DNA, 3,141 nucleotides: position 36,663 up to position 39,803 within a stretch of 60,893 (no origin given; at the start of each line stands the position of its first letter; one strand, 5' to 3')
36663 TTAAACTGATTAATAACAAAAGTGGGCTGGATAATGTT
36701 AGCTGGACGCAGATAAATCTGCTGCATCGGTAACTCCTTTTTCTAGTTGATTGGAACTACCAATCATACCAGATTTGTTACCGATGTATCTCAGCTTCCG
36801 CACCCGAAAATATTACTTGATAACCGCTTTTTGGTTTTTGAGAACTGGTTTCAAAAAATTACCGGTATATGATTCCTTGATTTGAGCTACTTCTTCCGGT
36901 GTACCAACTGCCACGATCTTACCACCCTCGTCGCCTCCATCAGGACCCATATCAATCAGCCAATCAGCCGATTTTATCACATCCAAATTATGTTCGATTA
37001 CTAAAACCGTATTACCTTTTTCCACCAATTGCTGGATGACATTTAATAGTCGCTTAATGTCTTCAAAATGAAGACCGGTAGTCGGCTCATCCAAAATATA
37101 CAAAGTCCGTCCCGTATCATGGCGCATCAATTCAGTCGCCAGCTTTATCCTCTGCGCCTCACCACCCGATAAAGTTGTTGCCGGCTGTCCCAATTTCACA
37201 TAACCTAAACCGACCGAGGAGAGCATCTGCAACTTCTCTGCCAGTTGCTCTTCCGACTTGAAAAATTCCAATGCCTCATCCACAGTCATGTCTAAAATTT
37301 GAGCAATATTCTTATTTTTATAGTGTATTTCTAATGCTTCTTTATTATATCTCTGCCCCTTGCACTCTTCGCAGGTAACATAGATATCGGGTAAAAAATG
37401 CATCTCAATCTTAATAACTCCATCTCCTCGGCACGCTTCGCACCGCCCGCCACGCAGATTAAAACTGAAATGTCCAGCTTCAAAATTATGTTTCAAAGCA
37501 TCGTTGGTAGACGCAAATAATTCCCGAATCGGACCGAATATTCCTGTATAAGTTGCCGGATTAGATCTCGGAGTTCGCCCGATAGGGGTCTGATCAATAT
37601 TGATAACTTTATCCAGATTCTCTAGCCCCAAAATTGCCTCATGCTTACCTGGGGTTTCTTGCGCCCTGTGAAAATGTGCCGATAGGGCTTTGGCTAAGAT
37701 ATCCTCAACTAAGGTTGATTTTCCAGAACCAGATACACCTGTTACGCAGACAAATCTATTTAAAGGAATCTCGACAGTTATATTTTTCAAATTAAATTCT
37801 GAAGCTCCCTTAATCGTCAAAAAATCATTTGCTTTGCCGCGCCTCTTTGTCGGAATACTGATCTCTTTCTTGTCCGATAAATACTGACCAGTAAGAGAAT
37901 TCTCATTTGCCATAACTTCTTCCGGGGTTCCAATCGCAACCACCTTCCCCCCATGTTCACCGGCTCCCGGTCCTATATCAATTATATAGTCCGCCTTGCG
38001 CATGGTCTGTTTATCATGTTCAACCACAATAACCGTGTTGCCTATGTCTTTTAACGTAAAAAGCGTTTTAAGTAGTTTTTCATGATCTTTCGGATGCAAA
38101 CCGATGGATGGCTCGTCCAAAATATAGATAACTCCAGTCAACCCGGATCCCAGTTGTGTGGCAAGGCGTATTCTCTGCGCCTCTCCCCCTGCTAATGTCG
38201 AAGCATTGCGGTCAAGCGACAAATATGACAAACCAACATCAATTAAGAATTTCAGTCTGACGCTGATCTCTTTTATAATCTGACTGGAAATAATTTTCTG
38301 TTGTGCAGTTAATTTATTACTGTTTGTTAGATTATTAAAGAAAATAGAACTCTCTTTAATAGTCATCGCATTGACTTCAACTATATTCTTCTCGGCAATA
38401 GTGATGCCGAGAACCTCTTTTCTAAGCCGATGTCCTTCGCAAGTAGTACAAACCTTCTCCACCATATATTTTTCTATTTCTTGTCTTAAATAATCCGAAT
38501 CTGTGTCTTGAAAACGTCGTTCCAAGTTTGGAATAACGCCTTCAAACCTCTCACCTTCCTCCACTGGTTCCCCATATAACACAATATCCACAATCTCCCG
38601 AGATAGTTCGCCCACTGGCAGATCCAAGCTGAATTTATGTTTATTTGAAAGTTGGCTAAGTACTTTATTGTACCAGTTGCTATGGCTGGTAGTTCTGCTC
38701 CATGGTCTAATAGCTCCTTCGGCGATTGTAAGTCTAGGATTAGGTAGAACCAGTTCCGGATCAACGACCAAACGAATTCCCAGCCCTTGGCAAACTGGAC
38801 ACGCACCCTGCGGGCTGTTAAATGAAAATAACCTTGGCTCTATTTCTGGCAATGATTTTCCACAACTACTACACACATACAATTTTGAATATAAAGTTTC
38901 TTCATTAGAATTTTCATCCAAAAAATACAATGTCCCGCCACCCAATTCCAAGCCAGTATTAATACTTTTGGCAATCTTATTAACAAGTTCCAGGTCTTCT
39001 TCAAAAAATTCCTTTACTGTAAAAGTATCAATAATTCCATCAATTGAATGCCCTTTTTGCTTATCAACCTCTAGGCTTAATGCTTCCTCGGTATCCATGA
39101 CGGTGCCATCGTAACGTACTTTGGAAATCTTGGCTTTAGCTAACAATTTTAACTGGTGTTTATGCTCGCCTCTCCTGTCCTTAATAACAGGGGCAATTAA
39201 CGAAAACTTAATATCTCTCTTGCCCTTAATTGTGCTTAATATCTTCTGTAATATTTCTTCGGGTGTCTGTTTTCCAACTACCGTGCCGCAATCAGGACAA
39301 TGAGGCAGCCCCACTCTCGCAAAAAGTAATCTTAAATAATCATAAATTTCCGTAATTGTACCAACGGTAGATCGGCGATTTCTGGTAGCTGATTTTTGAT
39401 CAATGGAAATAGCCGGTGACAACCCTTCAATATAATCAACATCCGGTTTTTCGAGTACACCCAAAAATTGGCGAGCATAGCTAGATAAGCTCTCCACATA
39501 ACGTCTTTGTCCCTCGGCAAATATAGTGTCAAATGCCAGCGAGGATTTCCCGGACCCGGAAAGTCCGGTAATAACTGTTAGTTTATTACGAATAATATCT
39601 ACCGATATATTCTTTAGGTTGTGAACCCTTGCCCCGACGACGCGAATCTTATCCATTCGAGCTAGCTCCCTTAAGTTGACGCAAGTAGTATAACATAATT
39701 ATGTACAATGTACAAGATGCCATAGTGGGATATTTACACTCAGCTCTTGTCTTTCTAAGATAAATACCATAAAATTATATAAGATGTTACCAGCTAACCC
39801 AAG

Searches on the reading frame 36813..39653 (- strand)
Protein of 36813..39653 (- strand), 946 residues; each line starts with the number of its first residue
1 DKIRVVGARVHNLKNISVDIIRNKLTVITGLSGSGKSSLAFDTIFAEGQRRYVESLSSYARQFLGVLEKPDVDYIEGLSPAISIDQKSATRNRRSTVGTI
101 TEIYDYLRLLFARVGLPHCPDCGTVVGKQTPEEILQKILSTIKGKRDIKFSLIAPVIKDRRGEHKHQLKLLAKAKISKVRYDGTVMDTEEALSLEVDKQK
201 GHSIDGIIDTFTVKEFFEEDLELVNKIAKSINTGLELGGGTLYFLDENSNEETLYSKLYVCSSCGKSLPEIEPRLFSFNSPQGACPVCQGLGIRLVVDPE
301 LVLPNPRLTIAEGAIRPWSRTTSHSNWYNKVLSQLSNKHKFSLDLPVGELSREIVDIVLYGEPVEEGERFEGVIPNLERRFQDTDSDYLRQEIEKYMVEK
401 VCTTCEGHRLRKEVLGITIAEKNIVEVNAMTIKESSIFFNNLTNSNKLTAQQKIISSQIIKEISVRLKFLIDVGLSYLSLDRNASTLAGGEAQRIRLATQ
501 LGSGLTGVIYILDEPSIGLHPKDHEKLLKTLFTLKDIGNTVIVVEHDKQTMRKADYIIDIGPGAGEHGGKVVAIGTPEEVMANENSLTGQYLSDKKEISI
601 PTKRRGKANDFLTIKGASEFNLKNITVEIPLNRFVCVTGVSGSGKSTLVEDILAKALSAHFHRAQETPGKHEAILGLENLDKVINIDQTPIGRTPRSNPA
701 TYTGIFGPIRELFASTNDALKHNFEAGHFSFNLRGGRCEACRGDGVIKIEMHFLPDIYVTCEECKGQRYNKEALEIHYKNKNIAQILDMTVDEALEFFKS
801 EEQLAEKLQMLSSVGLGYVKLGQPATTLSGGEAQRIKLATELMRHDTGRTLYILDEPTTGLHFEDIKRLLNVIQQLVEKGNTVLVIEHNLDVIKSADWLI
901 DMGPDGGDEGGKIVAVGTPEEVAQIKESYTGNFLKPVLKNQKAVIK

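Call 64: find_related_loci(query=window:36813-39653:-, collection=genome_contigs, flank=500)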
Query window:36813-39653:- (946 aa) in genome_contigs; peptide patterns used: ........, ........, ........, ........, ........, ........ (x = any residue, [..] = any of these).
599 stretches matched a pattern (row limit reached: there are more); 595 encode a relative of the query (tblastn E <= 1e-3); the best 80 are kept; 80 distinct loci.
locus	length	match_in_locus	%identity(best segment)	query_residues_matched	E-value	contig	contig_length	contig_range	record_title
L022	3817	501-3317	63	1-939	0e+0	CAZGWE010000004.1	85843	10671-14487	MAG TPA_asm: uncultured Candidatus Saccharibacteria bacterium isolate binchicken_co251_1001 genome assembly, contig: NOD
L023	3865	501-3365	62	1-943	0e+0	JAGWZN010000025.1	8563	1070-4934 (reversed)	MAG: Patescibacteria group bacterium isolate REEB54 contig-150_10757, whole genome shotgun sequence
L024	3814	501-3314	61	1-938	0e+0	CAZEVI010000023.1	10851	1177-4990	MAG TPA_asm: uncultured Candidatus Saccharibacteria bacterium isolate binchicken_co387_690 genome assembly, contig: NODE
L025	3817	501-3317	60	1-938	0e+0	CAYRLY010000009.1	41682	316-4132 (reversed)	MAG TPA_asm: uncultured Candidatus Saccharibacteria bacterium isolate SRP263991_co2_422 genome assembly, contig: NODE_78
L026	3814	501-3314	61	1-938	0e+0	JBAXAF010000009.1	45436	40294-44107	MAG: Candidatus Berkelbacteria bacterium isolate ELA134 MAG134_9, whole genome shotgun sequence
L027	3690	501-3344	62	1-939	0e+0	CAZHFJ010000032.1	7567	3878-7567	MAG TPA_asm: uncultured Candidatus Saccharibacteria bacterium isolate SRP118108_co4_36 genome assembly, contig: NODE_105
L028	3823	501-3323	60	3-934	0e+0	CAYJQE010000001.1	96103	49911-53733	MAG TPA_asm: uncultured Candidatus Saccharibacteria bacterium isolate ERP125453_co1_45 genome assembly, contig: NODE_113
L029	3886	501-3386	60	1-939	0e+0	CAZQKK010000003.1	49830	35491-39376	MAG TPA_asm: uncultured Candidatus Saccharibacteria bacterium isolate SRP170004_co1_220 genome assembly, contig: NODE_83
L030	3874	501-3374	60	1-946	0e+0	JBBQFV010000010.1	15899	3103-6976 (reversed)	MAG: Patescibacteria group bacterium isolate Co_metawrap_1003 Cmw_1003_k141_29829337_length_15899_cov_9.0000, whole geno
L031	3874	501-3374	60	1-942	0e+0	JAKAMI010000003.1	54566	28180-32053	MAG: bacterium isolate WY5.bin166 NODE_839_length_54566_cov_1.741950, whole genome shotgun sequence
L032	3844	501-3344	57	1-941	0e+0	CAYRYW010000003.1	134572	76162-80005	MAG TPA_asm: uncultured Dehalococcoidales bacterium isolate binchicken_co334_379 genome assembly, contig: NODE_130_lengt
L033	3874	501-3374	58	1-938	0e+0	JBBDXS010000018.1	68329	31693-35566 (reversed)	MAG: Dehalococcoidia bacterium isolate LejiaD_66_34 Lejia_D_762_length_68329_cov_20, whole genome shotgun sequence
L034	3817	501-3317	58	1-938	0e+0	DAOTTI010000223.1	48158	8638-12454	MAG TPA_asm: Chloroflexota bacterium isolate B73_147 k87_952368, whole genome shotgun sequence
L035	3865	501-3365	57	1-945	0e+0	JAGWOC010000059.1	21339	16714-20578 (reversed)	MAG: Chloroflexota bacterium isolate REEB247 contig-150_3813, whole genome shotgun sequence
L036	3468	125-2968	58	1-938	0e+0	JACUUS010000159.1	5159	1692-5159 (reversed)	MAG: Dehalococcoidia bacterium isolate Kmv37 NODE_7490_length_5159_cov_6.710031, whole genome shotgun sequence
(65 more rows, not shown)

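Call 65: search_protein_families(library=pfam, proteins=[window:36813-39653:-], max_evalue=0.1)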
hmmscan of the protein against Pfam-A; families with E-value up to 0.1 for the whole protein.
window:36813-39653:- (946 aa): 40 families (the best 25 are shown)
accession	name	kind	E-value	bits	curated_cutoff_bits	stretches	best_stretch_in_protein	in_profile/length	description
PF17755.6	UvrA_DNA-bind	-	1.8e-28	99.5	23.2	1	298-395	1-110/110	UvrA DNA-binding domain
PF00005.33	ABC_tran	-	5.2e-22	79.4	25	4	767-859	52-137/137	ABC transporter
PF17760.6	UvrA_inter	-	7.8e-18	64.8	23.3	1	129-245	1-106/109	UvrA interaction domain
PF02463.25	SMC_N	-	1.6e-13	51.1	40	1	803-902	135-211/220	RecF/RecN/SMC N terminal domain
PF13304.12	AAA_21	-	9.1e-11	42.8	27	1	824-885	234-295/304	AAA domain, putative AbiEii toxin, Type IV TA system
PF13191.12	AAA_16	-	3.6e-09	37.8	32.6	1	633-660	25-52/167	AAA ATPase domain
PF13555.12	AAA_29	-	4.5e-08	33.1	27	2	626-650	16-40/61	P-loop containing region of AAA domain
PF20703.3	nSTAND1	-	9.8e-07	29.2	27.1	1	628-658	29-59/379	Novel STAND NTPase 1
PF03193.22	RsgA_GTPase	-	6.1e-06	26.6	30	1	616-671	91-146/174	RsgA GTPase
PF20720.3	nSTAND3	-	6.7e-06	26.3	27.2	1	632-684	17-69/155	Novel STAND NTPase 3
PF13401.12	AAA_22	-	1.4e-05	25.8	27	0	633-657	6-30/130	AAA domain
PF13175.12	AAA_15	-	1.5e-05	25.2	32.1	0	507-540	329-362/374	AAA ATPase domain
PF22039.1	HUTI_composite_bact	-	3.2e-05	23.9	25.5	1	909-923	6-20/26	Imidazolonepropionase-like composite domain, bacteria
PF13238.12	AAA_18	-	0.0001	23.2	29.4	0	635-656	1-21/128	AAA domain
PF13173.12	AAA_14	-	0.00012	22.5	27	0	632-657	2-27/129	AAA domain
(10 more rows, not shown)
